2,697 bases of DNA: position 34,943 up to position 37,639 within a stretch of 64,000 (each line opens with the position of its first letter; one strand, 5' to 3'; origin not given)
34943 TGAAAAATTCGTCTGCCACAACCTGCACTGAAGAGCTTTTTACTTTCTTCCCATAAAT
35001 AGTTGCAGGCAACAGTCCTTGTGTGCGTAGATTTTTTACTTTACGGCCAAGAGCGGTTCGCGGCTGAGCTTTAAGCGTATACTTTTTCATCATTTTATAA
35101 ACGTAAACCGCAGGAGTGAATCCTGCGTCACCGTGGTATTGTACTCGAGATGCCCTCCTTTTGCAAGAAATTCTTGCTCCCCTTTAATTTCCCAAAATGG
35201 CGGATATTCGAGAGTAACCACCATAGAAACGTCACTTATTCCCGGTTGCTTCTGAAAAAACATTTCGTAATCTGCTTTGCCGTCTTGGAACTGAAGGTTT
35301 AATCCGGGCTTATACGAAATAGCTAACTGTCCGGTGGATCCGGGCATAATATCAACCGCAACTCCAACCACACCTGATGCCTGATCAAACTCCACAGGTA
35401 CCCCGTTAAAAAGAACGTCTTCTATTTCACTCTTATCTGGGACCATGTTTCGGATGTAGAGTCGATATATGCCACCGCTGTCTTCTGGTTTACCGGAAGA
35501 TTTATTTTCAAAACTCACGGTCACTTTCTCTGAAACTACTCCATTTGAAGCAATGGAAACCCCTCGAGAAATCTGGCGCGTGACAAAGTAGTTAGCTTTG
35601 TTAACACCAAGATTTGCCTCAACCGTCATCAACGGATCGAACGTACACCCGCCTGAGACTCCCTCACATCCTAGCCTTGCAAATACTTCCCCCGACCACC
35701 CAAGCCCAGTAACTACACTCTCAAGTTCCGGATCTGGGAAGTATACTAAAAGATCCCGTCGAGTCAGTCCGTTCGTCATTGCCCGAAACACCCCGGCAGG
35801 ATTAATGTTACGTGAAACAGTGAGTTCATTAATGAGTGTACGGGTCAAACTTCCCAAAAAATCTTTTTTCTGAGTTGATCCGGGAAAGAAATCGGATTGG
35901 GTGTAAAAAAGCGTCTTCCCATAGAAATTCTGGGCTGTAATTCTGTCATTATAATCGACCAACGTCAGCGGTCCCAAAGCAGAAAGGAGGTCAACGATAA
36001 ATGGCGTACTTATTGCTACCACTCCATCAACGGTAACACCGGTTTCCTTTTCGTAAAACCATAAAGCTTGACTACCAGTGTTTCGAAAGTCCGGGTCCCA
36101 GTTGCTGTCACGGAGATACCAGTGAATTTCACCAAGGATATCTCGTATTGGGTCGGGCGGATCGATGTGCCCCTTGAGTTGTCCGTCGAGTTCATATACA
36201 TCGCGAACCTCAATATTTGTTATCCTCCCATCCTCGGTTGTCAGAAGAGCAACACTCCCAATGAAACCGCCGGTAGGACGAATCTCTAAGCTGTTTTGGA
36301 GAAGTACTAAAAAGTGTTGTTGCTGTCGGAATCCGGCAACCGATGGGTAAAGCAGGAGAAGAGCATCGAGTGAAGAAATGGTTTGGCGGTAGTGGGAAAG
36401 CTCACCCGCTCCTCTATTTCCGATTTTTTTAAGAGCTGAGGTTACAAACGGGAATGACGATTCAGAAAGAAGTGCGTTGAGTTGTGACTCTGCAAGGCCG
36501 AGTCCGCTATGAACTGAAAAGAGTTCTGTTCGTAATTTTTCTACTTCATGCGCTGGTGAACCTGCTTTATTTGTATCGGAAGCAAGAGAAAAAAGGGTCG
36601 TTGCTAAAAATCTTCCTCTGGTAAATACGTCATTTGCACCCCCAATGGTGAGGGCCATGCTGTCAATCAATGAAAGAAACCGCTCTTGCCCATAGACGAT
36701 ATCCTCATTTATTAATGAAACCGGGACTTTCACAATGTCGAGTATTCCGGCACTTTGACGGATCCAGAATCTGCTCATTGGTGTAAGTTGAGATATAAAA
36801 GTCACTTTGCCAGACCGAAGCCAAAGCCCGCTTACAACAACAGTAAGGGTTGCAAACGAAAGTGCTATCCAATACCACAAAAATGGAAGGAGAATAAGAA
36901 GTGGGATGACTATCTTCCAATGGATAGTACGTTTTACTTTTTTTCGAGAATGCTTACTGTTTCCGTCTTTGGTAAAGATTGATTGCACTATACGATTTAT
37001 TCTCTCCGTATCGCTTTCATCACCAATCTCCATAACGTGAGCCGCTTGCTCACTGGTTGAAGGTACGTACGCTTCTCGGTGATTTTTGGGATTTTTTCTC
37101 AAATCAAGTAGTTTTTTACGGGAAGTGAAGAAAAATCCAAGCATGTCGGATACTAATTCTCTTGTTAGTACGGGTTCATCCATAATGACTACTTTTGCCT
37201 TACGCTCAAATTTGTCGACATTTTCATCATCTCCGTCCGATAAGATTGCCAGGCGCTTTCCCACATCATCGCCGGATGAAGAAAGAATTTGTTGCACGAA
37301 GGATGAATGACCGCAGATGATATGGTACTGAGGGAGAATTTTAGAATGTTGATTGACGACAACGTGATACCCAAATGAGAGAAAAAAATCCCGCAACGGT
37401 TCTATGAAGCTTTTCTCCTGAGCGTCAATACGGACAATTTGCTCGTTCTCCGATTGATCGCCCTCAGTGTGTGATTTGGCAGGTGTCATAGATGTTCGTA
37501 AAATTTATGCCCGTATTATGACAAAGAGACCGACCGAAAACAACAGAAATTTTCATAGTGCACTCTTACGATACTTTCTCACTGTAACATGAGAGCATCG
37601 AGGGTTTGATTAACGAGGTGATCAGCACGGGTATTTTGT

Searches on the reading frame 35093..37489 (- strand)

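Call 46: search_protein_families(library=pfam, max_evalue=0.00001, proteins=[window:35093-37489:-])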
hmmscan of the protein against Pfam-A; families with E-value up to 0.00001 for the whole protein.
window:35093-37489:- (799 aa): 1 family
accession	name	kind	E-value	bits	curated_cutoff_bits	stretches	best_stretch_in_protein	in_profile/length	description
PF13196.11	DUF4012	-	9.7e-26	91.4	28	1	390-523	3-136/144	Protein of unknown function (DUF4012)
